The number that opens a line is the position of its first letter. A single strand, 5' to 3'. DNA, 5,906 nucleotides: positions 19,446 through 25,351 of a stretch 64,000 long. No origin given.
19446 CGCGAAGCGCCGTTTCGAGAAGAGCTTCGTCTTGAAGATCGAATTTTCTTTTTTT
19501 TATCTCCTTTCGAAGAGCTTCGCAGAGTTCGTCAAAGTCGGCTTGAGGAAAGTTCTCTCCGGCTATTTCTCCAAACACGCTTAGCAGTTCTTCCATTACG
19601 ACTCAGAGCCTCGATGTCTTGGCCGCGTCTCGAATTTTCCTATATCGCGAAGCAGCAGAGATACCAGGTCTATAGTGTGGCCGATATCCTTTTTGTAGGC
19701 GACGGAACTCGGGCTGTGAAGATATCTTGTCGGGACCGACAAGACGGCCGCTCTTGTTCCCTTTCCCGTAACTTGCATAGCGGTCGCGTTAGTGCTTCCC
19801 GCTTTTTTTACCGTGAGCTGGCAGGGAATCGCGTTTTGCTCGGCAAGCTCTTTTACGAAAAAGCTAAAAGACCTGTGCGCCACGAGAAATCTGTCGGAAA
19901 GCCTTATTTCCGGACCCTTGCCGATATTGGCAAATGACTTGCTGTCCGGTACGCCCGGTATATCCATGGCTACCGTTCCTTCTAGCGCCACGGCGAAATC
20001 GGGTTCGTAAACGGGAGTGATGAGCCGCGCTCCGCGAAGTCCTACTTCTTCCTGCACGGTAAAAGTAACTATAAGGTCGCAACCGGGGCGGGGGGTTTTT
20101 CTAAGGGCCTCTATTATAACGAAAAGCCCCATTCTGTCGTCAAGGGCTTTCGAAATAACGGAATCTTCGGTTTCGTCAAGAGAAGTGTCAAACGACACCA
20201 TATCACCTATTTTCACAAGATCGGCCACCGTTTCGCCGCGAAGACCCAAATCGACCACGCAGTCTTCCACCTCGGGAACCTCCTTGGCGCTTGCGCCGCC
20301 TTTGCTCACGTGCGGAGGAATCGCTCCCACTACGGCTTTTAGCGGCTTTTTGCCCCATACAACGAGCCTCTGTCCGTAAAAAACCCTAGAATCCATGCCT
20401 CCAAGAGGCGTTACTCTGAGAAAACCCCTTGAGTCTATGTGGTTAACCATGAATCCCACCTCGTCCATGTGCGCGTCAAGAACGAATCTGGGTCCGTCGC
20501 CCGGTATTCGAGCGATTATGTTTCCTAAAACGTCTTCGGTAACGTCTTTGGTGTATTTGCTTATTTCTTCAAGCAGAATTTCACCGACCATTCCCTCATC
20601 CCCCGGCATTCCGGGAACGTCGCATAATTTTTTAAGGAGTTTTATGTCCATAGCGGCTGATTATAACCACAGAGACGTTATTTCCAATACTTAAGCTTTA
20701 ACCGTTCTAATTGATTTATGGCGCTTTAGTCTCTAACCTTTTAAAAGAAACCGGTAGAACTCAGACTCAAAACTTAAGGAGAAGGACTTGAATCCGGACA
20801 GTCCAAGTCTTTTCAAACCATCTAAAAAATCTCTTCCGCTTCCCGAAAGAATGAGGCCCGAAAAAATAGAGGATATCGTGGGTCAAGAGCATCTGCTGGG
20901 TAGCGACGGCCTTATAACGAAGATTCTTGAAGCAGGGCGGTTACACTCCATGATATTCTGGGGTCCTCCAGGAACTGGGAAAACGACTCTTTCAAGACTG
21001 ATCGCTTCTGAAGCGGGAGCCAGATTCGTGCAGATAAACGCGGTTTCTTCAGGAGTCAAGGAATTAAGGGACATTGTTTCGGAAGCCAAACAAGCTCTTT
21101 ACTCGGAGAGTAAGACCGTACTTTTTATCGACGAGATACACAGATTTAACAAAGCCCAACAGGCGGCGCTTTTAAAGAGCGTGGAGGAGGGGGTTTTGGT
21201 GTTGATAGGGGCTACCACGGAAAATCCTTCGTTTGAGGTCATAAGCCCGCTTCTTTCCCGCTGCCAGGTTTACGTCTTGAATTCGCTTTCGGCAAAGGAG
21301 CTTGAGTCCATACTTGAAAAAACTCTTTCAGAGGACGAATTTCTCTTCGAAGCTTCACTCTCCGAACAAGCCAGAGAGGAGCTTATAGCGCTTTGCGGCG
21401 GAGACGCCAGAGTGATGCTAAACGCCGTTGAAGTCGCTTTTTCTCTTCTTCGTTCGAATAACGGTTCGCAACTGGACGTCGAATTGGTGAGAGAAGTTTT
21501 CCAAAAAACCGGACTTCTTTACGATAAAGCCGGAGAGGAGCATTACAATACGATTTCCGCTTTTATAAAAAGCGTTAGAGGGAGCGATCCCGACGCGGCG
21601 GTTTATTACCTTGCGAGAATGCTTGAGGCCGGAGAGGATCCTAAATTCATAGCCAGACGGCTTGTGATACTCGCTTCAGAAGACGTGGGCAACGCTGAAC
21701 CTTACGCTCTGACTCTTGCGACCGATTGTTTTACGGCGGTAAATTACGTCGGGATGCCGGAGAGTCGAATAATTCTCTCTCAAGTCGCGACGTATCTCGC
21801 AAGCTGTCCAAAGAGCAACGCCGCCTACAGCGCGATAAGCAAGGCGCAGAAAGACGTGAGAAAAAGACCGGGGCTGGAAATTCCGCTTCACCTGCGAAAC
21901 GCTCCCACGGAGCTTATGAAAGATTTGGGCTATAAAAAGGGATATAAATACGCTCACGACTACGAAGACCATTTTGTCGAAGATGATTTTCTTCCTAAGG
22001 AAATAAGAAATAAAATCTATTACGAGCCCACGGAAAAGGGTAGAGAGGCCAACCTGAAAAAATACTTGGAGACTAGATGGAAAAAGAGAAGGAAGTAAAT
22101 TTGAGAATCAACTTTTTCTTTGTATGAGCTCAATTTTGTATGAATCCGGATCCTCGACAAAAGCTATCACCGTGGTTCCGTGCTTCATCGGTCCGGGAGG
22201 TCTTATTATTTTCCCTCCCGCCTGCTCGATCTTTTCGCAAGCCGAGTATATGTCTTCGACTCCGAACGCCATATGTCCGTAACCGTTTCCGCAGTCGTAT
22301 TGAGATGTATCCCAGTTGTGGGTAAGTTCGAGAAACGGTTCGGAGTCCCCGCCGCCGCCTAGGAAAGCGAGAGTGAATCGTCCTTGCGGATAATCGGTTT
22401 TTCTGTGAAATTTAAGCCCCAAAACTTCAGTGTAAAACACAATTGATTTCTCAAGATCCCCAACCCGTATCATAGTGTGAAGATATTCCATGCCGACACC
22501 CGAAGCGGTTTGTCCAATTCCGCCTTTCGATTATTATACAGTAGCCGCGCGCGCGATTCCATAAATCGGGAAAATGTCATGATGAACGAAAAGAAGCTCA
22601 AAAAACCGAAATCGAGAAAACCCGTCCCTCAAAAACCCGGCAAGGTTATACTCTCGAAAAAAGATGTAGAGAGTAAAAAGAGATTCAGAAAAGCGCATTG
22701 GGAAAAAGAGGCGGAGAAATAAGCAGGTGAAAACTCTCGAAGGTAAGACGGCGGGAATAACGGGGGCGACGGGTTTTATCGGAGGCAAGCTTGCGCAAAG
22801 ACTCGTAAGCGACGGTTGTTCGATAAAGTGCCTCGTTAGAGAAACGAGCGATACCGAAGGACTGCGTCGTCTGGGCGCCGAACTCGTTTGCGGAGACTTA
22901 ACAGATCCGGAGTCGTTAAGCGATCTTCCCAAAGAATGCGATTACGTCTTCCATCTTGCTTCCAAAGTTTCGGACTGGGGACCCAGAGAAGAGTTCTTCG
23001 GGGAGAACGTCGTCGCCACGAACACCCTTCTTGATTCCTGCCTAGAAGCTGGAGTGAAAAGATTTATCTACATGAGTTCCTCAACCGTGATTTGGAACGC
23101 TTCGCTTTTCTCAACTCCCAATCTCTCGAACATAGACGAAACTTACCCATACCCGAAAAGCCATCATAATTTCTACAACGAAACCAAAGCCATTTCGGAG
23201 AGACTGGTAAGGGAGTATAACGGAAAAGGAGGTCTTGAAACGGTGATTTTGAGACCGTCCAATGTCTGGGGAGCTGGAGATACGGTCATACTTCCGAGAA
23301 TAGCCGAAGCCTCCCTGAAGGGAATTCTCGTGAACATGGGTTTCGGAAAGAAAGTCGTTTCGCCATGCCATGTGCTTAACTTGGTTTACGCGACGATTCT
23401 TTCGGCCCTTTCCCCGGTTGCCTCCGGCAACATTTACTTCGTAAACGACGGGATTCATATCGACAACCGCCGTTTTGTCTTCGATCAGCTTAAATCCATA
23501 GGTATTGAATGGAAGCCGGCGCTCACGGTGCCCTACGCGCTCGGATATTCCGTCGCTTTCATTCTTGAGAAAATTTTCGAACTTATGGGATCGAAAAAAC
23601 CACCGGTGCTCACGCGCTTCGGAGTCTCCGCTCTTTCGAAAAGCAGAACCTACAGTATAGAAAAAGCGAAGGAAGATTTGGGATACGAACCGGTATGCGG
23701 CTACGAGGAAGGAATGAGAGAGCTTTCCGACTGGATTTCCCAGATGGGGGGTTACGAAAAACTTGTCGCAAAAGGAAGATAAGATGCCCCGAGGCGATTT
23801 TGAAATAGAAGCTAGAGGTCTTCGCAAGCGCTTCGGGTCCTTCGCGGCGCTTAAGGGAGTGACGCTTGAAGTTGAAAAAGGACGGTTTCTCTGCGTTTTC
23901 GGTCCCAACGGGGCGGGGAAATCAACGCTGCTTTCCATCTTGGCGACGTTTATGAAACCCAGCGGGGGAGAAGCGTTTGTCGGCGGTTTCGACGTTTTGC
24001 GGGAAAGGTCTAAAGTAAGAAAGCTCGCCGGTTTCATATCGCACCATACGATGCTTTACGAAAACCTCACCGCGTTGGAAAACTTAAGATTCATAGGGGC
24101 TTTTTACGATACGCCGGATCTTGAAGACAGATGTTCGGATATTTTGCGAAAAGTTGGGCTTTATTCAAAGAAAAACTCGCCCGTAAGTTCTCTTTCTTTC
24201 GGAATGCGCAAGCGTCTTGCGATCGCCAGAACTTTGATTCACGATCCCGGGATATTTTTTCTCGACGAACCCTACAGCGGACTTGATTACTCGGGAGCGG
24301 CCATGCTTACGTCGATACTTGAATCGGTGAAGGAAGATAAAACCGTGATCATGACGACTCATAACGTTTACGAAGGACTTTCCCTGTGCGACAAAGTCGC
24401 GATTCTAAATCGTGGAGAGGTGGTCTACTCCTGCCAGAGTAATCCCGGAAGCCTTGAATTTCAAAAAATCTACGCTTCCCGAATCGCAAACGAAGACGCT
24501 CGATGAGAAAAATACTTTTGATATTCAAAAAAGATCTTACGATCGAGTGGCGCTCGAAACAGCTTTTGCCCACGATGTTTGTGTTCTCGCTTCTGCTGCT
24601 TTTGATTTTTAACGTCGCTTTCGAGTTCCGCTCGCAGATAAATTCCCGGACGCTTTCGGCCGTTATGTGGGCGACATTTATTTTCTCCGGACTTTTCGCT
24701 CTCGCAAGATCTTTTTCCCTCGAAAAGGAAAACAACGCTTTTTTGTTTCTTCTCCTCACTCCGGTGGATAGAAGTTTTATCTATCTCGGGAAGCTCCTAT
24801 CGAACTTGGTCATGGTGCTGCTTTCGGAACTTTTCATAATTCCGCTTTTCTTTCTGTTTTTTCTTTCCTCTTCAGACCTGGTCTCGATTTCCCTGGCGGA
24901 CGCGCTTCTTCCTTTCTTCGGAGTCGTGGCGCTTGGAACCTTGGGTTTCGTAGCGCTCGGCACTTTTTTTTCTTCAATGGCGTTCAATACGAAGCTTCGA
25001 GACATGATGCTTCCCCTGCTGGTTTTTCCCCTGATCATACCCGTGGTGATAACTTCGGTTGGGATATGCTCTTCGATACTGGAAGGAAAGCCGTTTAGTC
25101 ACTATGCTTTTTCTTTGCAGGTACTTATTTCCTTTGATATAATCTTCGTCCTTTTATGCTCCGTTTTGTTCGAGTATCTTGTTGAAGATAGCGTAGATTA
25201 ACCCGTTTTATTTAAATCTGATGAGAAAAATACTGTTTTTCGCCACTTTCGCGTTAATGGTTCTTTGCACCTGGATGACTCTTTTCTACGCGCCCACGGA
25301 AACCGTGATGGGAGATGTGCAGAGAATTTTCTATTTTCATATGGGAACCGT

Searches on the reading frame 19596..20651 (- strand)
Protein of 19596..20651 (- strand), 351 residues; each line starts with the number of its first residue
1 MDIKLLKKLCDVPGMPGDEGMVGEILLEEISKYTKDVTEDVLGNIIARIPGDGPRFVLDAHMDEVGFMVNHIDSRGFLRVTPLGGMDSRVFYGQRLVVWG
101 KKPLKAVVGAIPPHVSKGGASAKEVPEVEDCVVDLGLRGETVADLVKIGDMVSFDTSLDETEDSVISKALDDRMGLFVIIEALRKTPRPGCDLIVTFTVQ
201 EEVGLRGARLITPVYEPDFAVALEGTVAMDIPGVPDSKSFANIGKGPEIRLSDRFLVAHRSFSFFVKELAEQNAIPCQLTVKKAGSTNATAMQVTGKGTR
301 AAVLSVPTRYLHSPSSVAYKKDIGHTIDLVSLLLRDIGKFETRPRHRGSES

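Call 41: search_protein_families(library=pfam, proteins=[window:19596-20651:-], max_evalue=0.00001)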
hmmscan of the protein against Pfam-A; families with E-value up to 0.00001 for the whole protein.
window:19596-20651:- (351 aa): 1 family
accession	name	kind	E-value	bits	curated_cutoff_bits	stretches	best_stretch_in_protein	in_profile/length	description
PF05343.19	Peptidase_M42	-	6.7e-81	272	23.2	1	43-329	1-292/292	M42 glutamyl aminopeptidase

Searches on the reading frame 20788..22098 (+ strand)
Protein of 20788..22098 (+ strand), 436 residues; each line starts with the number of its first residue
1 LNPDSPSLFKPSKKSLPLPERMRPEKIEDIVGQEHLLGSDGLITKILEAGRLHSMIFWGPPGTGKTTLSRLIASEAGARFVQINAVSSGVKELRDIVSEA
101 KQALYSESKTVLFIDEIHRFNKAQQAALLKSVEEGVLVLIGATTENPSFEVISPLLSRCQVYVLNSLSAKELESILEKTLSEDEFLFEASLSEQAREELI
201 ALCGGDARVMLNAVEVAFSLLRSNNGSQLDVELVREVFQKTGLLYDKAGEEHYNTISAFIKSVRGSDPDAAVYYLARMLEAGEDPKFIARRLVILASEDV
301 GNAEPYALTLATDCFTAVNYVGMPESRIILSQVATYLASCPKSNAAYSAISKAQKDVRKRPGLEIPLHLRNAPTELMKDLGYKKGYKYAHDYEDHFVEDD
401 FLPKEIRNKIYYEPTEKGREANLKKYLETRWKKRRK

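Call 41: search_protein_families(library=pfam, proteins=[window:20788-22098:+], max_evalue=0.00001)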
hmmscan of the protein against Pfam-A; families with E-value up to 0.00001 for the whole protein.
window:20788-22098:+ (436 aa): 12 families
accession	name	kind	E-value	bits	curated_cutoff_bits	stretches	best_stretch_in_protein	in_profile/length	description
PF12002.13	MgsA_C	-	5e-72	241.7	27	1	265-429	1-165/167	MgsA AAA+ ATPase C terminal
PF16193.11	AAA_assoc_2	-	1.3e-24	86.6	34.3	1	189-264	5-81/81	AAA C-terminal domain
PF00004.35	AAA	-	1.9e-19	70.8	21.2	1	55-163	1-127/131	ATPase family associated with various cellular activities (AAA)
PF05496.18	RuvB_N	-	5.4e-14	52.7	27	1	22-142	1-119/159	Holliday junction DNA helicase RuvB P-loop domain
PF13173.12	AAA_14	-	4.9e-08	33.5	27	1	56-172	6-128/129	AAA domain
PF14532.12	Sigma54_activ_2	-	8.5e-07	29.7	25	1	58-134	27-95/138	Sigma-54 interaction domain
PF07728.20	AAA_5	-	1.6e-06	28.6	22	1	55-144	2-102/139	AAA domain (dynein-related subfamily)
PF13401.12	AAA_22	-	2.8e-06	28.1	27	0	55-125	8-83/130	AAA domain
PF13191.12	AAA_16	-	6.6e-06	27.1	32.6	0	49-88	21-63/167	AAA ATPase domain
PF01078.27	Mg_chelatase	-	7.4e-06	25.9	20.3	0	43-72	14-42/207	Magnesium chelatase, subunit ChlI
PF00158.32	Sigma54_activat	-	8.3e-06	26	20.2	0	107-147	92-132/168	Sigma-54 interaction domain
PF13177.12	DNA_pol3_delta2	-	8.6e-06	26.3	27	0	88-167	81-160/161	DNA polymerase III, delta subunit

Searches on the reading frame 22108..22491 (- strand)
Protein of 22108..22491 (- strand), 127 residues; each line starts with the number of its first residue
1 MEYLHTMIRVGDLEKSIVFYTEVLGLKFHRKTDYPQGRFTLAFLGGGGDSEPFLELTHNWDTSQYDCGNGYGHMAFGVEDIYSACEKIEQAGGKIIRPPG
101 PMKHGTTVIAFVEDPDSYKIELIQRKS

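Call 41: search_protein_families(library=pfam, proteins=[window:22108-22491:-], max_evalue=0.00001)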
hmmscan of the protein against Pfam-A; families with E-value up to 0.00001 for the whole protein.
window:22108-22491:- (127 aa): 3 families
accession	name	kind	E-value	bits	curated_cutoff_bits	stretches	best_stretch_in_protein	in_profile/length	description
PF00903.31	Glyoxalase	-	5.8e-27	94.9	20.6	1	5-122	4-121/121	Glyoxalase/Bleomycin resistance protein/Dioxygenase superfamily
PF13669.12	Glyoxalase_4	-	3.2e-10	40.7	27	1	5-107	2-106/109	Glyoxalase/Bleomycin resistance protein/Dioxygenase superfamily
PF12681.13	Glyoxalase_2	-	1.1e-06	29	30.1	1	6-122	4-113/118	Glyoxalase-like domain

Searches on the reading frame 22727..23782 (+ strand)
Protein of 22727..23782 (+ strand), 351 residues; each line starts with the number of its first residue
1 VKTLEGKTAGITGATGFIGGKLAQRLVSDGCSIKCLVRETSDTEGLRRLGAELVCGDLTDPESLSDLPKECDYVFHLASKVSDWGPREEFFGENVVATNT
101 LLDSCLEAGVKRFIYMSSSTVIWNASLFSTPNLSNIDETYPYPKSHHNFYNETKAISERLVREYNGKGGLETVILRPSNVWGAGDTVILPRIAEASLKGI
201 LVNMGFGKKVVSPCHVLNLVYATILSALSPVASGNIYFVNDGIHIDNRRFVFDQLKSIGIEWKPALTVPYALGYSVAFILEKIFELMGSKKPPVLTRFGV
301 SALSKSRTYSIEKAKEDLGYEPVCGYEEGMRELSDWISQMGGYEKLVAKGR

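Call 30: search_protein_families(library=pfam, proteins=[window:22727-23782:+], max_evalue=0.01)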
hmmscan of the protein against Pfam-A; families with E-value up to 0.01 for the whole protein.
window:22727-23782:+ (351 aa): 9 families
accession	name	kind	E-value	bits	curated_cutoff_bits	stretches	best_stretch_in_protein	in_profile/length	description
PF01073.25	3Beta_HSD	-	3.3e-37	128.5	22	1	11-263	2-273/280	3-beta hydroxysteroid dehydrogenase/isomerase family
PF01370.27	Epimerase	-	6.7e-33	114.5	20.9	1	11-229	3-227/240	NAD dependent epimerase/dehydratase family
PF07993.18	NAD_binding_4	-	4.4e-24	85.4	20.1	1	11-189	1-210/258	Male sterility protein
PF16363.11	GDP_Man_Dehyd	-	2.1e-18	67.3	27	1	11-332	2-331/332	GDP-mannose 4,6 dehydratase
PF13460.12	NAD_binding_10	-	1e-16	61.8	27.2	1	13-178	1-144/184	NAD(P)H-binding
PF05368.20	NmrA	-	9.9e-15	55.3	27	1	8-117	4-106/298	NmrA-like family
PF04321.23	RmlD_sub_bind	-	2.5e-06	27.2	27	1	11-186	5-157/287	RmlD substrate binding domain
PF02719.21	Polysacc_synt_2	-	1.3e-05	25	20.2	1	11-119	3-129/293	Polysaccharide biosynthesis protein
PF00106.31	adh_short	-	0.0081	16.1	26.6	0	7-70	1-70/195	short chain dehydrogenase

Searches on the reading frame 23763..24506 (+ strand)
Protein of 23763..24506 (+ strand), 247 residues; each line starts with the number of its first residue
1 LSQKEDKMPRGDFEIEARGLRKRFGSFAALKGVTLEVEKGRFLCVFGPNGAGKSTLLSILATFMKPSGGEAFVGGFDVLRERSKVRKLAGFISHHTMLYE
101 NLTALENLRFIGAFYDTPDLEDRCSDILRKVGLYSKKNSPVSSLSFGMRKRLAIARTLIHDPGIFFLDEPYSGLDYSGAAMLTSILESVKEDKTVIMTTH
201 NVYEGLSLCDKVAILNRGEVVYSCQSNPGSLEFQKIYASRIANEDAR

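Call 3: search_protein_families(library=pfam, proteins=[window:23763-24506:+])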
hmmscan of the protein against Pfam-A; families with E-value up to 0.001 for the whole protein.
window:23763-24506:+ (247 aa): 8 families
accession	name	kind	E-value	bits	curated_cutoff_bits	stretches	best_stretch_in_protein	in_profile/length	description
PF00005.33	ABC_tran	-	1.4e-28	100.6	25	1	30-171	1-136/137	ABC transporter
PF13304.12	AAA_21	-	4e-15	57.1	27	2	83-203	190-301/304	AAA domain, putative AbiEii toxin, Type IV TA system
PF13476.12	AAA_23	-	8.7e-05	23.7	27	1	23-60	6-39/201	AAA domain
PF02463.25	SMC_N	-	9.2e-05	22.4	40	0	32-58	17-42/220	RecF/RecN/SMC N terminal domain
PF13175.12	AAA_15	-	0.00021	21.5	32.1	0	30-67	14-50/374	AAA ATPase domain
PF13514.12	AAA_27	-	0.00032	20.8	22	1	22-61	9-47/206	AAA domain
PF13555.12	AAA_29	-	0.00052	20.1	27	1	32-67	14-49/61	P-loop containing region of AAA domain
PF13166.12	AAA_13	-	0.00087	18.5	36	0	41-65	17-41/713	AAA domain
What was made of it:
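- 23763..24506 (+): ccmA, ATPase subunit of the heme-release ABC complex. Pfam ABC_tran 1.4e-28 (call 3).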

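Call 4: search_protein_families(library=ncbifam, proteins=[window:23763-24506:+])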
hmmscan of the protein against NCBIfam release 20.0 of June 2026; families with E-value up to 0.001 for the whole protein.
window:23763-24506:+ (247 aa): 186 families (the best 25 are shown)
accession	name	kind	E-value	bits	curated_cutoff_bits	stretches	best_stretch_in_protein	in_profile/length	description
TIGR01188.1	drrA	subfamily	1e-62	212.2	312.45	1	22-222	1-204/302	daunorubicin resistance ABC transporter, ATP-binding protein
TIGR03522.1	GldA_ABC_ATP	equivalog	1.9e-50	172.1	402.6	1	15-223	3-213/301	gliding motility-associated ABC transporter ATP-binding subunit GldA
NF033858.1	ABC2_perm_RbbA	equivalog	7.1e-40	136.7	1050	1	9-223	261-478/909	ribosome-associated ATPase/putative transporter RbbA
TIGR03864.1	PQQ_ABC_ATP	hypoth_equivalog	2.9e-39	134.9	302.25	1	15-224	2-214/236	ABC transporter, ATP-binding subunit, PQQ-dependent alcohol dehydrogenase system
TIGR03740.1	galliderm_ABC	subfamily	3.7e-38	131.4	309.75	1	16-228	2-210/223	lantibiotic protection ABC transporter ATP-binding subunit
TIGR03265.1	PhnT2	equivalog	2.8e-37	128.8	457.7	1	15-221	5-214/353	putative 2-aminoethylphosphonate ABC transporter ATP-binding protein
TIGR01189.1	ccmA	equivalog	3.8e-37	127.9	131.6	1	17-201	3-186/198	heme ABC exporter ATP-binding protein CcmA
NF010061.0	PRK13538.1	equivalog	1.2e-36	126.2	195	1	23-202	14-193/211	cytochrome c biogenesis heme-transporting ATPase CcmA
TIGR00968.1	3a0106s01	subfamily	6.4e-35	120.8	342.75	1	18-221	4-210/237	sulfate ABC transporter ATP-binding protein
NF010059.0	PRK13536.1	equivalog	1.6e-33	115.9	549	1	13-221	42-253/342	nodulation factor ABC transporter ATP-binding protein NodI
NF010060.0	PRK13537.1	equivalog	2.8e-33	115.2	521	1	5-221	6-225/314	nodulation factor ABC transporter ATP-binding protein NodI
TIGR02315.1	ABC_phnC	equivalog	4.2e-33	114.8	266.1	1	15-237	2-242/243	phosphonate ABC transporter ATP-binding protein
TIGR04521.1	ECF_ATPase_2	equivalog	4.9e-33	114.4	330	1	27-225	18-228/279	energy-coupling factor transporter ATPase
TIGR04406.1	LPS_export_lptB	equivalog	5e-33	114.4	240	1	16-226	3-219/239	LPS export ABC transporter ATP-binding protein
TIGR00955.1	3a01204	subfamily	4.5e-32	111.4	736.35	1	25-226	36-251/617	pigment precursor permease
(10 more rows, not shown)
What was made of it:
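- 23763..24506 (+): NCBIfam ccmA TIGR01189 scores 127.9 bits, just under the 131.6 cut-off (call 4).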

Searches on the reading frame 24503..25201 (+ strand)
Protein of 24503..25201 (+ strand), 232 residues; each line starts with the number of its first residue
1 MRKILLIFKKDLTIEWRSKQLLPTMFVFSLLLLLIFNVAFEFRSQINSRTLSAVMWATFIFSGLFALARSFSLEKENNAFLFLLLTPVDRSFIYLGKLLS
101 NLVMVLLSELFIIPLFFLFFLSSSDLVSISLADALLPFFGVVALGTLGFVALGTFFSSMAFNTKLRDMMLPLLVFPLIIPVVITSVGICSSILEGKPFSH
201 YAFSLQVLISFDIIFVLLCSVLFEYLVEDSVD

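Call 3: search_protein_families(library=pfam, proteins=[window:24503-25201:+])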
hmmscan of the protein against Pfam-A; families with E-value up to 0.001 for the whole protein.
window:24503-25201:+ (232 aa): 2 families
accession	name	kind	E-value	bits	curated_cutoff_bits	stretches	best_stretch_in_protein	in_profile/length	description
PF03379.19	CcmB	-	2.8e-21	76.4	24.9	1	6-219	3-205/215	CcmB protein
PF12679.13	ABC2_membrane_2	-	4.8e-07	29.7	27.2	1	7-187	3-205/283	ABC-2 family transporter protein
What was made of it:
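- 24503..25201 (+): ccmB, membrane subunit. Pfam CcmB PF03379 2.8e-21 (call 3).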

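Call 4: search_protein_families(library=ncbifam, proteins=[window:24503-25201:+])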
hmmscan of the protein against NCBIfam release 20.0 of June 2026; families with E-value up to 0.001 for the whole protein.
window:24503-25201:+ (232 aa): 1 family
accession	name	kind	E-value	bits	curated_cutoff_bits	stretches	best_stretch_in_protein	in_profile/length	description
TIGR01190.1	ccmB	equivalog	8.1e-09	35.4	156.2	1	7-216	1-199/211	heme exporter protein CcmB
